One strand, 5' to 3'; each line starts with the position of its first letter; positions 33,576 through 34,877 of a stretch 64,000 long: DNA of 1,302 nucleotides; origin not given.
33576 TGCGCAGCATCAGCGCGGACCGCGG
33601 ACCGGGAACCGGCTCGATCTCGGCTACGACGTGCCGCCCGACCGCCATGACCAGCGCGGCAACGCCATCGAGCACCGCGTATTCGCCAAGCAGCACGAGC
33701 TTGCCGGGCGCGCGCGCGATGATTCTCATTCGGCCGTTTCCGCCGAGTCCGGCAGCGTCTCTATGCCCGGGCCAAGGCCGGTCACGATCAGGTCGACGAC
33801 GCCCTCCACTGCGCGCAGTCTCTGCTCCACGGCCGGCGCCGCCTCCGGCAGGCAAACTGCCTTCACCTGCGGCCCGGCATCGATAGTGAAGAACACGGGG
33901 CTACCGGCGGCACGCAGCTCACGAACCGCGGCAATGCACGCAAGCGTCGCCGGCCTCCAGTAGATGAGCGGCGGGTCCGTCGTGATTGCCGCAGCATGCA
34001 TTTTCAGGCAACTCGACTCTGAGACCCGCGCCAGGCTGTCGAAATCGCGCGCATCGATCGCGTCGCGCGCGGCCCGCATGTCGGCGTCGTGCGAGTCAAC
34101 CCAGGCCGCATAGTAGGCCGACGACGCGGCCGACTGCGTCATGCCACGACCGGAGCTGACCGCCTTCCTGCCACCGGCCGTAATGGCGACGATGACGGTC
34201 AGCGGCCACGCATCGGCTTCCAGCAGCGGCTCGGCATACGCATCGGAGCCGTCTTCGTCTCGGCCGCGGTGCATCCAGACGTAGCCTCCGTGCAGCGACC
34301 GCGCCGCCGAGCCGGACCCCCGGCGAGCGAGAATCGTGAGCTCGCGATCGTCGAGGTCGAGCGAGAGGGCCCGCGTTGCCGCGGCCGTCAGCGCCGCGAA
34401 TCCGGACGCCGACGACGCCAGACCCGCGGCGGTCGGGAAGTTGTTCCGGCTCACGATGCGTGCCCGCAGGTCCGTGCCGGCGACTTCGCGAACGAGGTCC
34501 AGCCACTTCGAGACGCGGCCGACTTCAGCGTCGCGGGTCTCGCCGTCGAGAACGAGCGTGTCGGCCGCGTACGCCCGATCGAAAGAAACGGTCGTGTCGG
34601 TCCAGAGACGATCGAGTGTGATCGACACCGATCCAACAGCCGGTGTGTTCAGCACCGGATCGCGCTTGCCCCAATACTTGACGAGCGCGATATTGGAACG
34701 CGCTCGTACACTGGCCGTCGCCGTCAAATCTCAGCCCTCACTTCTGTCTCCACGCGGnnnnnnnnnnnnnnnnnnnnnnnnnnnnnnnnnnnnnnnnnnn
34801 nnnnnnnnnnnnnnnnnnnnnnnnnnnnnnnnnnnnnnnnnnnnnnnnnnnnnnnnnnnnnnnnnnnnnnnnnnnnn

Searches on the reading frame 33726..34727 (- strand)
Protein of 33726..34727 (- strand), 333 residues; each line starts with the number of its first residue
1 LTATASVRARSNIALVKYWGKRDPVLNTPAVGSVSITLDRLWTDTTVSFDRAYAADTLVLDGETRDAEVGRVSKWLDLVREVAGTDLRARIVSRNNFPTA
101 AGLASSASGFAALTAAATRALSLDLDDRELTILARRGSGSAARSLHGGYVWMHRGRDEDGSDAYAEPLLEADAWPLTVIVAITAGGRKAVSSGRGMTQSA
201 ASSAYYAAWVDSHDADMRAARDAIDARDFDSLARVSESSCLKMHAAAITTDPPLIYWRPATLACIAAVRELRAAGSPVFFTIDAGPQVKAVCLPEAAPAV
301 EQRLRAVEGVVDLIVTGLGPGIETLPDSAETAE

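Call 4: search_protein_families(library=pfam, proteins=[window:33726-34727:-])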
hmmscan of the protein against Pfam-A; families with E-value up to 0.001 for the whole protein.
window:33726-34727:- (333 aa): 3 families
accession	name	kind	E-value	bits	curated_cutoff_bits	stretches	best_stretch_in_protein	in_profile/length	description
PF22700.2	MVD-like_N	-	6.3e-57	192.1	27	1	9-165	1-157/157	Diphosphomevalonate decarboxylase-like N-terminal domain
PF18376.6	MDD_C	-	6.8e-15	55.8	23.2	1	178-293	1-119/186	Mevalonate 5-diphosphate decarboxylase C-terminal domain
PF00288.32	GHMP_kinases_N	-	3.2e-09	37.3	22.3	1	77-144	8-72/87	GHMP kinases N terminal domain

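Call 5: search_protein_families(library=ncbifam, proteins=[window:33726-34727:-])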
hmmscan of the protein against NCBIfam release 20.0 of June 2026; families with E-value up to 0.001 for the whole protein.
window:33726-34727:- (333 aa): 6 families
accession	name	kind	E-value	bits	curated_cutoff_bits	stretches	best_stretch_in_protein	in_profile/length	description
TIGR01240.1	mevDPdecarb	equivalog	1.1e-83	280.7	171.35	1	5-303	1-299/305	diphosphomevalonate decarboxylase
NF040704.1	IPP_alt_MvaD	equivalog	1.6e-52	178.7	475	1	6-308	3-301/323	phosphomevalonate decarboxylase MvaD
NF040847.1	mev_decarb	equivalog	5.1e-11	42.3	560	1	14-289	45-316/350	bisphosphomevalonate decarboxylase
NF040848.1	mev_kinase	equivalog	1.6e-05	24.1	440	1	84-237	93-237/323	mevalonate-3-kinase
TIGR01920.1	Shik_kin_archae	equivalog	7.7e-05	22.2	126.85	1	41-145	23-126/266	shikimate kinase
TIGR00549.1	mevalon_kin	equivalog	0.00011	21.7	163.05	1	64-136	57-128/276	mevalonate kinase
